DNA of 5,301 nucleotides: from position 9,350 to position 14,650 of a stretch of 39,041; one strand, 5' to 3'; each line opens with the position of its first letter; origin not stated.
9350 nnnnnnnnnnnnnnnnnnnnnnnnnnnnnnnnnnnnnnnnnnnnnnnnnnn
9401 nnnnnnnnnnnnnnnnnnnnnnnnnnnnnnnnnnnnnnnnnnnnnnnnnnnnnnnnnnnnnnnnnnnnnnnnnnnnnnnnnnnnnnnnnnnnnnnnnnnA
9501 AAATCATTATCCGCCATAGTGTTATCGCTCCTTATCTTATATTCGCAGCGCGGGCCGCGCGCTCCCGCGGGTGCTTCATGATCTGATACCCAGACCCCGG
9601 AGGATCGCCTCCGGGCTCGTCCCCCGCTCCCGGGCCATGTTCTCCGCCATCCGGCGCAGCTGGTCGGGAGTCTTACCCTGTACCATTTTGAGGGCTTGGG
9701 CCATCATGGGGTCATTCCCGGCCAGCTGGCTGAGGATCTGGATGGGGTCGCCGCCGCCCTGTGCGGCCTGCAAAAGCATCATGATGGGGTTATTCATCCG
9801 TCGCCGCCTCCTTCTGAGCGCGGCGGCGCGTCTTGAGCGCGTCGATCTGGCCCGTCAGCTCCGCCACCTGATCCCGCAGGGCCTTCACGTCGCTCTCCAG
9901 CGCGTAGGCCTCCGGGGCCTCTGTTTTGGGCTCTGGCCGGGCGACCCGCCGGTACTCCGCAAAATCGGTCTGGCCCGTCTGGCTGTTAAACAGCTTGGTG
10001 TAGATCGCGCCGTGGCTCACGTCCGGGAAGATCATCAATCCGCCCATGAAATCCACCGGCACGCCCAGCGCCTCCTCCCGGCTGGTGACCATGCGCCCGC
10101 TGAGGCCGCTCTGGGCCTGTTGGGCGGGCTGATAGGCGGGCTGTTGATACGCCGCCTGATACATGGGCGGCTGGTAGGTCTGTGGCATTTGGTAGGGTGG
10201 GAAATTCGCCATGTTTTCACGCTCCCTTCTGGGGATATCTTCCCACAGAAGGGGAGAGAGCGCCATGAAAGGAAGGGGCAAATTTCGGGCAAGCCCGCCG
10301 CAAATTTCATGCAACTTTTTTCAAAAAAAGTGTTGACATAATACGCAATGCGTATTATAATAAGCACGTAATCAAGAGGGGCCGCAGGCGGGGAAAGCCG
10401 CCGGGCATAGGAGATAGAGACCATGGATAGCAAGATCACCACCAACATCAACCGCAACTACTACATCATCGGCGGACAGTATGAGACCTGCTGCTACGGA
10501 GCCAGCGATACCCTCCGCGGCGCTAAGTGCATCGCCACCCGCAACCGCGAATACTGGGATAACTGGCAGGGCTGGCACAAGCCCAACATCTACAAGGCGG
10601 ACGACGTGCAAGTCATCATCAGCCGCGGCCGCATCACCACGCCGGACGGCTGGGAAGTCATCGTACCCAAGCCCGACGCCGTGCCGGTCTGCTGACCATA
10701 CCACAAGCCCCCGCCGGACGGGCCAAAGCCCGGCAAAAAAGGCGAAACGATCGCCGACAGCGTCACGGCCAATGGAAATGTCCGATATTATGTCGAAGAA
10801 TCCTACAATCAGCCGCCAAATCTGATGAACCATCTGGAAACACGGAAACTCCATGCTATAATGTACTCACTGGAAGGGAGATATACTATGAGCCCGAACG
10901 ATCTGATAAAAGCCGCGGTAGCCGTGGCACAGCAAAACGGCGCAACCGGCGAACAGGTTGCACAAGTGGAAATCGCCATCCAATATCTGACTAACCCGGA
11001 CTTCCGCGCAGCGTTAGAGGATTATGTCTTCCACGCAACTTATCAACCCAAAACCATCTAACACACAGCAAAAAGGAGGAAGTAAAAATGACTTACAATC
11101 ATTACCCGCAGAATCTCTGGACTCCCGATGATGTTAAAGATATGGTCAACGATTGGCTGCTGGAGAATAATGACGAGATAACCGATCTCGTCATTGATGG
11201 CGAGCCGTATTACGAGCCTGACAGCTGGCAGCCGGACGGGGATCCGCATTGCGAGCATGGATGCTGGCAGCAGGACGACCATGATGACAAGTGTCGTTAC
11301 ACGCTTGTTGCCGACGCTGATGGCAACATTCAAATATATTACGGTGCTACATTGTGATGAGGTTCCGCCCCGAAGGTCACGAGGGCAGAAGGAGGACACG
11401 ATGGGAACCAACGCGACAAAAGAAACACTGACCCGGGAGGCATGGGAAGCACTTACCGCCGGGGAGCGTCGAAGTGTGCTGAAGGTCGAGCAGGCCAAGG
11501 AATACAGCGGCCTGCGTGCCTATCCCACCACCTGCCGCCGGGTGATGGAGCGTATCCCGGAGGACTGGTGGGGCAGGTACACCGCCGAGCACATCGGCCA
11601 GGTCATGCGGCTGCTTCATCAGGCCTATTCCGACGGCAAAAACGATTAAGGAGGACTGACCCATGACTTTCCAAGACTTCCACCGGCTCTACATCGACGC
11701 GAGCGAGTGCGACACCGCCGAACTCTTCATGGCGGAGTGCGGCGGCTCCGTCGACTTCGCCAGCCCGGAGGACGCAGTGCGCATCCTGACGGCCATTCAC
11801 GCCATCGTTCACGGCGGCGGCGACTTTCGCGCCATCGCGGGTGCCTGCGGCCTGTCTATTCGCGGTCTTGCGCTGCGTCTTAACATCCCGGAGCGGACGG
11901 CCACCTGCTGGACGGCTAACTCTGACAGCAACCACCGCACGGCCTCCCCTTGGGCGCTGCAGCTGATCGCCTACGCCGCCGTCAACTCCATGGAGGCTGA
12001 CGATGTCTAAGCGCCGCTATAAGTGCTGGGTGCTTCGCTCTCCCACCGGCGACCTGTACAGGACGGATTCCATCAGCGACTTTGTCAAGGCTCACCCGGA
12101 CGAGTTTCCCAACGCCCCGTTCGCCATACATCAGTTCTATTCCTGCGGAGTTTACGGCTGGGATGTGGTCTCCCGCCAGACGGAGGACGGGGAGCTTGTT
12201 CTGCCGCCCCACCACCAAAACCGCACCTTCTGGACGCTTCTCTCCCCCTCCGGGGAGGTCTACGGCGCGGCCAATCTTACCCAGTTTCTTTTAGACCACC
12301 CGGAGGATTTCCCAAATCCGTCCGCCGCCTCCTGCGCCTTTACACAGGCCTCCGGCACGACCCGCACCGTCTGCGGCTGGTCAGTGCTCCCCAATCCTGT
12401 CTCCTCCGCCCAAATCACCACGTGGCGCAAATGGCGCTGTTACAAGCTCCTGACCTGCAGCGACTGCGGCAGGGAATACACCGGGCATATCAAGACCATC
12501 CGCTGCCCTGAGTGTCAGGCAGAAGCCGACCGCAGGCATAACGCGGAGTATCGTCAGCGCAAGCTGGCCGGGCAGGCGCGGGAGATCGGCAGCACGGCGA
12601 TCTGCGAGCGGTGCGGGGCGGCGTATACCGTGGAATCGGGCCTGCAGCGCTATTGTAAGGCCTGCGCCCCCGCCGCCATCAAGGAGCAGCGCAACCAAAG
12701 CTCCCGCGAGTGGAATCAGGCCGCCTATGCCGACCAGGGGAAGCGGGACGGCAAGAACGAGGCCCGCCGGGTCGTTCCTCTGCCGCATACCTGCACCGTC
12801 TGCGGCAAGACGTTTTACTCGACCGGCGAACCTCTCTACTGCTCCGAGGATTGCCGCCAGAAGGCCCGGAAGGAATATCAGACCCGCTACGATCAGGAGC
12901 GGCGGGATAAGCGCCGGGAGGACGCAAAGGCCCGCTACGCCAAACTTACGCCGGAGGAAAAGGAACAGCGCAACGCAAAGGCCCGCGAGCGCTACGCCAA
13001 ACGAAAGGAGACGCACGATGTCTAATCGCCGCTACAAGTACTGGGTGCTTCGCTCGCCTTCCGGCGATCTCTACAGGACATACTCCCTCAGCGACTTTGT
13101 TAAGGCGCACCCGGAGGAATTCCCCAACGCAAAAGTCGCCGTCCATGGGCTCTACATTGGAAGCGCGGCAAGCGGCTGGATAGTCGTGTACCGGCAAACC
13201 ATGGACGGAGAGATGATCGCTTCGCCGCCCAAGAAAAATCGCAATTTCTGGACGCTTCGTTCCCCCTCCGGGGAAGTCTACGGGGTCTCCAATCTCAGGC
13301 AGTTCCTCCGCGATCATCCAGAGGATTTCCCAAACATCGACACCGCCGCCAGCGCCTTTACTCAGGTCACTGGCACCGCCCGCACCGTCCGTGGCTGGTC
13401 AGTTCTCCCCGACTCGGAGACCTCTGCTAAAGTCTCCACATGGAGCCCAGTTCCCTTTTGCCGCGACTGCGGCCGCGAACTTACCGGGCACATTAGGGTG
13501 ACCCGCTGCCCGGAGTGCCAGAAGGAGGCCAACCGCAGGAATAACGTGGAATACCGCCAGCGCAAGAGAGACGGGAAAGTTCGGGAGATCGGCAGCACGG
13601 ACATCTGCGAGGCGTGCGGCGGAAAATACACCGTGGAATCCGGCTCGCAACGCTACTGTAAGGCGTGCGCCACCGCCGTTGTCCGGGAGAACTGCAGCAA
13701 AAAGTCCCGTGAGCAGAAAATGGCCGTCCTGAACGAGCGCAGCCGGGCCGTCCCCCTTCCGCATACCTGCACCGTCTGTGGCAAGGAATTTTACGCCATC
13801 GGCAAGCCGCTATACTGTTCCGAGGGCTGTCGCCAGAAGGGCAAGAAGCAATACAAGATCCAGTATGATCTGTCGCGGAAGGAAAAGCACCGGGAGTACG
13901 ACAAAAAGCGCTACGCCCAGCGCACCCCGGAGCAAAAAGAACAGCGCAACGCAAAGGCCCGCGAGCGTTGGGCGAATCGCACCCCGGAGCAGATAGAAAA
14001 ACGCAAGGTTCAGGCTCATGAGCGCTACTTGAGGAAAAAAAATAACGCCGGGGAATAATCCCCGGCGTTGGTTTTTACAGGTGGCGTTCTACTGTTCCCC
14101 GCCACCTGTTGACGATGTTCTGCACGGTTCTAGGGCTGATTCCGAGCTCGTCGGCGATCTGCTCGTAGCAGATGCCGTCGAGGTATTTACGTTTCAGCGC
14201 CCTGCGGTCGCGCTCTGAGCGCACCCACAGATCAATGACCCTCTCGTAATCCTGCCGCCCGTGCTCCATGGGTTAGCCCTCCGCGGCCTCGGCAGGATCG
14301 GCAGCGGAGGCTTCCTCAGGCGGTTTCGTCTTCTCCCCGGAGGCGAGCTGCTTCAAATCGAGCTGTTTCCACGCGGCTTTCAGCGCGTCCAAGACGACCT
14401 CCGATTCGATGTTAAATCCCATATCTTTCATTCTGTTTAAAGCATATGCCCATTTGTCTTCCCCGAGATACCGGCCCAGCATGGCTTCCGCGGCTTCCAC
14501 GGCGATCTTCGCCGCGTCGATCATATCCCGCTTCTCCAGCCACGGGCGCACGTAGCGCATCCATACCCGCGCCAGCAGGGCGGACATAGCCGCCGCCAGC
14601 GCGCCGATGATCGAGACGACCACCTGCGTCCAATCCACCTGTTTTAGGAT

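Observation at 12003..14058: Tandem paralogous 340/346-aa genes: duplicated W-L-SP-G-Y modules, three zinc ribbons and a basic repeat tail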

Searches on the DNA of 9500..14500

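Call 92: search_rna_families(source=window, start=9500, end=14500, threshold=evalue, max_evalue=0.1)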
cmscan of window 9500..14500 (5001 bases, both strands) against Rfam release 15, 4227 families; matches with E-value up to 0.1: 1.
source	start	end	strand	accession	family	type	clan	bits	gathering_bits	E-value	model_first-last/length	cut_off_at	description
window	13994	14074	+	RF02901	AaHKsRNA41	Gene; sRNA;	-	27.1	97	0.0026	1-187/187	no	Aggregatibacter sRNA 41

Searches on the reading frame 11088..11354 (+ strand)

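Call 14: search_protein_families(library=phrogs, proteins=[window:11088-11354:+], max_evalue=0.01)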
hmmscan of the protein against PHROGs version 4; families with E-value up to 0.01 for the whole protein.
window:11088-11354:+ (89 aa): 1 family
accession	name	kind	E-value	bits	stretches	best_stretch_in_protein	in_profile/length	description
phrog_29779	-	unknown function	0.0049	17.6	1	44-83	19-54/61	-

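Call 15: search_protein_families(library=pfam, proteins=[window:11088-11354:+], max_evalue=0.01)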
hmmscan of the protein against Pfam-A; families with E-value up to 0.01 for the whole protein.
window:11088-11354:+ (89 aa): 0 families

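Call 73: search_protein_families(library=padloc, proteins=[window:11088-11354:+], max_evalue=0.1)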
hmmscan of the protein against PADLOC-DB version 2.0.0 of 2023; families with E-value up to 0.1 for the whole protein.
window:11088-11354:+ (89 aa): 0 families

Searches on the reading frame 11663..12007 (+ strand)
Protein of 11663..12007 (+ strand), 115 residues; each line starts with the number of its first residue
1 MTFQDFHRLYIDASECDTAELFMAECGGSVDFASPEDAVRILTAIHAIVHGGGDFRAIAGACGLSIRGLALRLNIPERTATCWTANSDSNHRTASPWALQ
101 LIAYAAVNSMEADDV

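Call 14: search_protein_families(library=phrogs, proteins=[window:11663-12007:+], max_evalue=0.01)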
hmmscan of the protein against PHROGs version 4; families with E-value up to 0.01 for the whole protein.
window:11663-12007:+ (115 aa): 1 family
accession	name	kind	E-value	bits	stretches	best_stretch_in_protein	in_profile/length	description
phrog_25567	-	unknown function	6e-09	36.8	1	1-109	2-105/115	-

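Call 15: search_protein_families(library=pfam, proteins=[window:11663-12007:+], max_evalue=0.01)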
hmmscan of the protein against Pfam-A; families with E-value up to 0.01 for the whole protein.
window:11663-12007:+ (115 aa): 0 families

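Call 73: search_protein_families(library=padloc, proteins=[window:11663-12007:+], max_evalue=0.1)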
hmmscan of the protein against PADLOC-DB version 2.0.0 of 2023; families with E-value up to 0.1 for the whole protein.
window:11663-12007:+ (115 aa): 0 families

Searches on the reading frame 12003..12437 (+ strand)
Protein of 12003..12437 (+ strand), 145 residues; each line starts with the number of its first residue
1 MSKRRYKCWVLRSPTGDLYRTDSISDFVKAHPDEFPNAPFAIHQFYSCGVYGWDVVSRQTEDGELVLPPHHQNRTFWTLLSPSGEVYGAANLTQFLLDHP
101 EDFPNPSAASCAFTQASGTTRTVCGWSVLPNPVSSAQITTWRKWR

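Call 33: predict_structure(alignment_id=A2)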
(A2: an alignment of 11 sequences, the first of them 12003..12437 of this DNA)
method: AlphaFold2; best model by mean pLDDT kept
length: 145 residues; sequences in the alignment: 11
mean_pLDDT: 77.3   pTM: 0.51
mean pLDDT of the five models: 77.3, 76.2, 76.2, 76.0, 76.0
residues with pLDDT >= 90: 20; 70-90: 97; 50-70: 13; < 50: 15
segments of 3 or more residues with pLDDT < 50: 133-145
pLDDT, mean of each block of 10 residues (from residue 1): 72 82 92 90 85 84 75 70 85 87 84 76 84 40 30
secondary structure, 60 per line:
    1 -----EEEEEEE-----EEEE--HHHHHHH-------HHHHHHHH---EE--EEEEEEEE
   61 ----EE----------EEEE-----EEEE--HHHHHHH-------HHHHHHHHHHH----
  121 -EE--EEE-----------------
elements in order: E6-12 E18-21 H24-30 H38-45 E53-60 E77-80 E86-89 H92-98 H106-116 E126-128

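Call 38: fold_search(model_id=the predicted structure, library=pdb)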
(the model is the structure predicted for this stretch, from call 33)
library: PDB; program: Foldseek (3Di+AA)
matches with E <= 10: 784; with E <= 0.001: 0
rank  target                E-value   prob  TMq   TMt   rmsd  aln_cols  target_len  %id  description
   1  8fjf                  4.9e-02  0.47  0.18  0.20  12.5        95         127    8  The three-repeat design H10 (released 2023-09-27)
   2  9kja                  8.1e-02  0.99  0.28  0.53   2.9        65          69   18  Anti-CRISPR protein AcrVA3 (released 2025-11-12)
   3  1u3e_M                6.6e-01  0.47  0.24  0.21   3.6        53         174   15  DNA binding and cleavage by the HNH homing endonuclease I-HmuI (released 2004-08-31)
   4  9w4u_C                7.0e-01  0.11  0.12  0.15   8.3        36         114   22  ASFV E146L (released 2025-09-17)
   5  4wpv                  7.5e-01  0.08  0.18  0.07   9.8       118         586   18  Crystal Structure of E83A mutant of Mtb PEPCK in complex with Zn2+ and phosphate ion (released 2015-11-04)
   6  9e34                  7.5e-01  0.06  0.16  0.06  10.7       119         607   15  Polaromonas naphthalenivorans phosphoenolpyruvate carboxykinase in complex with PEP (P212121) (released 2025-10-29)
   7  9j46_A                8.0e-01  0.11  0.12  0.14   8.4        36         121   22  Crystal structure of ASFV E146L (released 2025-01-01)
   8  4wie                  8.0e-01  0.08  0.18  0.07   9.9       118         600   16  Crystal structure of apo-PEPCK from Mycobacterium tuberculosis with glycerol (released 2014-10-22)
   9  3tin                  8.0e-01  0.04  0.15  0.08  15.9       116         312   14  Tubulin tyrosine ligase (released 2011-10-26)
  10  9j46_E                8.5e-01  0.11  0.12  0.15   8.3        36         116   22  Crystal structure of ASFV E146L (released 2025-01-01)
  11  8iee_C                8.5e-01  0.07  0.15  0.16  12.8        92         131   11  Crystal structure of nanobody VHH-31 with MERS-CoV RBD (released 2024-02-28)
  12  7fab_H                9.1e-01  0.08  0.16  0.12  12.7        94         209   13  CRYSTAL STRUCTURE OF HUMAN IMMUNOGLOBULIN FRAGMENT FAB NEW REFINED AT 2.0 ANGSTROMS RESOLUTION (released 1994-01-31)
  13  7pa6_QQQ              9.7e-01  0.10  0.17  0.11  13.1        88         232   11  JC polyomavirus VP1 in complex with scFv 27C11 (released 2023-02-08)
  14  7pa6_OOO              9.7e-01  0.10  0.17  0.11  13.1        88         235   11  JC polyomavirus VP1 in complex with scFv 27C11 (released 2023-02-08)
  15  9w4u_D                9.7e-01  0.08  0.12  0.15  10.1        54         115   15  ASFV E146L (released 2025-09-17)
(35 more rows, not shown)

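Call 77: fold_search(model_id=the predicted structure, library=viral)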
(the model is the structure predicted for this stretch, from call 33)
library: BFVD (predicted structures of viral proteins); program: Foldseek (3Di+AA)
matches with E <= 10: 781; with E <= 0.001: 2
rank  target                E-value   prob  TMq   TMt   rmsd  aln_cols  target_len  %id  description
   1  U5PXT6                7.8e-05  1.00  0.29  0.21   9.1       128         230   20  HTH homing endonuclease [Bacillus phage Grass]
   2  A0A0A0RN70            1.1e-04  1.00  0.29  0.17   9.1       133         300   16  Homing endonuclease [Bacillus phage Moonbeam]
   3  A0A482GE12            1.5e-03  0.96  0.29  0.13  10.4       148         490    9  HNH nuclease domain-containing protein [Escherichia phage vB_EcoM_Goslar]
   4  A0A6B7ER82            2.8e-03  0.96  0.33  0.19  12.2       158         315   14  (no name in the UniProt tables at hand)
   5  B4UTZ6                2.8e-03  0.93  0.29  0.19  11.0       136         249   15  (no name in the UniProt tables at hand)
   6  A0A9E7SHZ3            3.8e-03  0.96  0.34  0.20   8.4       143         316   12  (no name in the UniProt tables at hand)
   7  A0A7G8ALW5            5.9e-03  0.89  0.27  0.17  10.2       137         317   12  (no name in the UniProt tables at hand)
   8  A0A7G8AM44            6.3e-03  0.97  0.35  0.30   8.2       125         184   11  (no name in the UniProt tables at hand)
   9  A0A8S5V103            7.2e-03  0.80  0.28  0.15  16.1       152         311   10  Intron associated endonuclease [Siphoviridae sp. ct3r22]
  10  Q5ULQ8                7.2e-03  0.69  0.27  0.20  14.2       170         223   12  Orf56 [Lactobacillus phage LP65]
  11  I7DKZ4                7.6e-03  0.87  0.30  0.14  11.5       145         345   11  HNH endonuclease [Pseudomonas phage PA7]
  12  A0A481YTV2            7.6e-03  0.63  0.24  0.13  10.1       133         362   14  HNH endonuclease [Marseillevirus LCMAC102]
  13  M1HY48                9.9e-03  0.77  0.29  0.16   9.6       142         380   16  (no name in the UniProt tables at hand)
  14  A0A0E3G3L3            1.1e-02  0.66  0.24  0.21  10.8       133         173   12  Cox1-i7 protein [Synechococcus phage ACG-2014f]
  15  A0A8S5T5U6            1.2e-02  0.63  0.26  0.22  12.7       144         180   12  Intron associated endonuclease [Siphoviridae sp. ctxMM9]
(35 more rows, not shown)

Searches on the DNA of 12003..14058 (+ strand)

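Call 8: search_dna_similar(query=window:12003-14058:+, collection=phages, mode=distant)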
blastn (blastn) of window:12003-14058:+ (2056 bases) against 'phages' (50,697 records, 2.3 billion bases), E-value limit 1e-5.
No match.

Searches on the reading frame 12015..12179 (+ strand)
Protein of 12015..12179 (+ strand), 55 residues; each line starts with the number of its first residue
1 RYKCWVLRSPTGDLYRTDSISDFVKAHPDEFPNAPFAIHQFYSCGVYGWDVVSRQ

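Call 22: find_homologous_proteins(query=A1, max_evalue=0.01)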
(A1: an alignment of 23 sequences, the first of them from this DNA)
Query A1 (23 sequences) (55 aa, profile of the alignment): 2 proteins with E <= 0.01 among 44 candidates.
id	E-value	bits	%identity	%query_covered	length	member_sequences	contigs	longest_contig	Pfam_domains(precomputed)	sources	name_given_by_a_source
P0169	2.7e-8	52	88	78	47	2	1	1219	-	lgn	-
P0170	1.7e-6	46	82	100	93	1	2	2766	-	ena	-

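Call 23: search_solved_structures(query=A1, max_evalue=10, show_alignments=3)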
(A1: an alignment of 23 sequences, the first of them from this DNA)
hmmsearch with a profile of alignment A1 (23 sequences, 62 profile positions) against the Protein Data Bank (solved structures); distinct sequences matched with E-value up to 10: 11.
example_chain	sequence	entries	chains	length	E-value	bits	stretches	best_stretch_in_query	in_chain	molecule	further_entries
9kja_A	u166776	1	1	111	5.1e-05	26.9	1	1-59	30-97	HNH endonuclease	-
5b82_A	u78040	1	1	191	0.2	15.4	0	35-59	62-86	Tll0287 protein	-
8aff_A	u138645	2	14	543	0.87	13.3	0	10-35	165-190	Oxalate--CoA ligase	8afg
5lnk_o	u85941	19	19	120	1.1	13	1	15-33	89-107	Mitochondrial complex I, B14.5b subunit | NADH dehydrogenase [ubiquinone] 1 subunit C2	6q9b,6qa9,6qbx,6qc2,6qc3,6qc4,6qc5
6zka_o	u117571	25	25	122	1.1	13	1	15-33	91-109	NADH dehydrogenase [ubiquinone] 1 subunit C2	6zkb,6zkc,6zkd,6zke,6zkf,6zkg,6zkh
9w2u_d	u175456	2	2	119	1.3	12.8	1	15-33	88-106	NADH dehydrogenase [ubiquinone] 1 subunit C2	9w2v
7dgq_j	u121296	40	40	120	1.3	12.8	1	15-33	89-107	NADH dehydrogenase [ubiquinone] 1 subunit C2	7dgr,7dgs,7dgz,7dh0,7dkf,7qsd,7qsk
9smf_d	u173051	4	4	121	1.3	12.8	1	15-33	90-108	NADH dehydrogenase [ubiquinone] 1 subunit C2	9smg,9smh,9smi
7v2c_g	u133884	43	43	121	1.3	12.8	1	15-32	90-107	NADH dehydrogenase [ubiquinone] 1 subunit C2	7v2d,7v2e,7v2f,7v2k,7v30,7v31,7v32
5gpn_Al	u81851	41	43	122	1.3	12.7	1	15-32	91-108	NADH dehydrogenase [ubiquinone] 1 subunit C2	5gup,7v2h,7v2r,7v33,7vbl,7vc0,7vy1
8uep_1d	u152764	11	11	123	1.3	12.7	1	15-32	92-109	NADH dehydrogenase [ubiquinone] 1 subunit C2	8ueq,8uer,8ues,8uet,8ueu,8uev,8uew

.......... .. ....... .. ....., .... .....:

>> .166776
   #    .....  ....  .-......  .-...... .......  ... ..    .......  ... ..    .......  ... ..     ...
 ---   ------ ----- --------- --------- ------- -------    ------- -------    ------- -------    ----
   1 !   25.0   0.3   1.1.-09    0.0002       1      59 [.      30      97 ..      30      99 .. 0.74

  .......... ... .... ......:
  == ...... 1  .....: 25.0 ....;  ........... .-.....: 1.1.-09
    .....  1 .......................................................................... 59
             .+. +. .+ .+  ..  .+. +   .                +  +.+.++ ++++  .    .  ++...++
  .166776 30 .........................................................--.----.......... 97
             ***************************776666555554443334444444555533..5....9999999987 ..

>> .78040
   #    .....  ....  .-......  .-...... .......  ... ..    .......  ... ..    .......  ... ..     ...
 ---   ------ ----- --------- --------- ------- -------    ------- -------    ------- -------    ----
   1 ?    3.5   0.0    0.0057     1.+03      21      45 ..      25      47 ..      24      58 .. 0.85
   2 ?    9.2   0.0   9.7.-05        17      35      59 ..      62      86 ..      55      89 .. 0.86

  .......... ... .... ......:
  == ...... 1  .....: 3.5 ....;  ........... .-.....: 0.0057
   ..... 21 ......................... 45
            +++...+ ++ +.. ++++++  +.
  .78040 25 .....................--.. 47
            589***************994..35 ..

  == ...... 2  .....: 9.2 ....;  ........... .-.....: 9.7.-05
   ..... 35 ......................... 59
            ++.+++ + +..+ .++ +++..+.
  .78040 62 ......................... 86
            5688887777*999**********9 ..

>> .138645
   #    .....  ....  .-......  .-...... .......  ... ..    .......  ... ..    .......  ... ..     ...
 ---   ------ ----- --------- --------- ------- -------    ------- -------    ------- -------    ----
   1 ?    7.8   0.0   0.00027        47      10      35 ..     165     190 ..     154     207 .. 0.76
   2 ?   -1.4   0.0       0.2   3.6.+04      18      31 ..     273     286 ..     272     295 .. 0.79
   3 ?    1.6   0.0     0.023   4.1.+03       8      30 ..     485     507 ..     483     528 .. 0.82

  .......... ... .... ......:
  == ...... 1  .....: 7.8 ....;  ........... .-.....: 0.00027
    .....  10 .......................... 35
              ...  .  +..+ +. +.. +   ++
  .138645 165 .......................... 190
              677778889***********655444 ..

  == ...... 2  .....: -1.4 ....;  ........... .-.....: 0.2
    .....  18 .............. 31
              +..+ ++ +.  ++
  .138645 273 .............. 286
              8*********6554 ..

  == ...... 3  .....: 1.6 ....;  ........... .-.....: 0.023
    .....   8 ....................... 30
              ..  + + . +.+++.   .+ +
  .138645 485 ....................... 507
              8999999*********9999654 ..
